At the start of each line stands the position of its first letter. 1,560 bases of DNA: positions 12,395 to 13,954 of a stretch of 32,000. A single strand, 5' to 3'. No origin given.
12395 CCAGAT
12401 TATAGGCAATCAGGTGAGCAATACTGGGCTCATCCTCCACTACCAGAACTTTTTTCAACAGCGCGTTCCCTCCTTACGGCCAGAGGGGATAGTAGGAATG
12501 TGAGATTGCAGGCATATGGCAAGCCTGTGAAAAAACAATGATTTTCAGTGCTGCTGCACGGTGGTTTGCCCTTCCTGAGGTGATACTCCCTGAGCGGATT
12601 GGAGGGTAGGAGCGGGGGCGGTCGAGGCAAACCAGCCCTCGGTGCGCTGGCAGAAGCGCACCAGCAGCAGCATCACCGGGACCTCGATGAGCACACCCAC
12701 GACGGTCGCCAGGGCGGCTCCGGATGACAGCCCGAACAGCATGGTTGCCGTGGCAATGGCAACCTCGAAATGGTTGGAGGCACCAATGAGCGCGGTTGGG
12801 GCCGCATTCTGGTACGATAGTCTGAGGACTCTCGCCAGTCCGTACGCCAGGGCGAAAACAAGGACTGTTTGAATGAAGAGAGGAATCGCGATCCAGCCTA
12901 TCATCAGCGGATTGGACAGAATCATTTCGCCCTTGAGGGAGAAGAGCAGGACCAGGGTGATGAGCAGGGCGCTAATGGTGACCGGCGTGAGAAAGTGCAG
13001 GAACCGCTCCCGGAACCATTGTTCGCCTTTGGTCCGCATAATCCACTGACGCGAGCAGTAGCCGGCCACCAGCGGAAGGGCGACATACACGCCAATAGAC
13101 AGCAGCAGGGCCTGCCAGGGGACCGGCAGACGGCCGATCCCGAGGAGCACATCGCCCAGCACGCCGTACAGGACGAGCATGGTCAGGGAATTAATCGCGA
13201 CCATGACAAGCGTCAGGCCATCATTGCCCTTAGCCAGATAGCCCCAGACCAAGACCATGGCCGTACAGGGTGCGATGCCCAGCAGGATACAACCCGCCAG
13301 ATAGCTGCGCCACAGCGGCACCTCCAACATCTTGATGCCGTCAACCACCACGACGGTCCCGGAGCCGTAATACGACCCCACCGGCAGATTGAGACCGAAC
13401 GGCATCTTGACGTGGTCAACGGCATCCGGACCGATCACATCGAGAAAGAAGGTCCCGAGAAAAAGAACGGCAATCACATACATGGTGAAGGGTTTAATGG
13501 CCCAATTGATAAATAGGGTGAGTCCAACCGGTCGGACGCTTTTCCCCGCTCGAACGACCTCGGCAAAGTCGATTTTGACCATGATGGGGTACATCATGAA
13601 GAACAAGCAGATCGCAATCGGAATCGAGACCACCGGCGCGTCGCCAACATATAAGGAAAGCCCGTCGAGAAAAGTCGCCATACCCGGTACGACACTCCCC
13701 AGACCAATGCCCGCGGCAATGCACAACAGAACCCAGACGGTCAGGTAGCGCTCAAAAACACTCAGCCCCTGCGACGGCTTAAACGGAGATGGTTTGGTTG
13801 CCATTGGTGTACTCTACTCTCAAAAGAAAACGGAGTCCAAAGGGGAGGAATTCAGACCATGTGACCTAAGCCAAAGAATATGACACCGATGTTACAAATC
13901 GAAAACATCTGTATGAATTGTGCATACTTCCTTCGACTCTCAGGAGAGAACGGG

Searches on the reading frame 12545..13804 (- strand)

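Call 49: search_protein_families(library=pfam, proteins=[window:12545-13804:-], max_evalue=0.00001)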
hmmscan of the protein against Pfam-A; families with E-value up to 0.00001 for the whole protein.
window:12545-13804:- (419 aa): 2 families
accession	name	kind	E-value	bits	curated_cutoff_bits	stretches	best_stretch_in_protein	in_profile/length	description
PF01758.21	SBF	-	6.1e-40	137.4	24.3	1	64-297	1-190/191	Sodium Bile acid symporter family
PF13593.11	SBF_like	-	5.4e-07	29.6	25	1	24-373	2-296/313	SBF-like CPA transporter family (DUF4137)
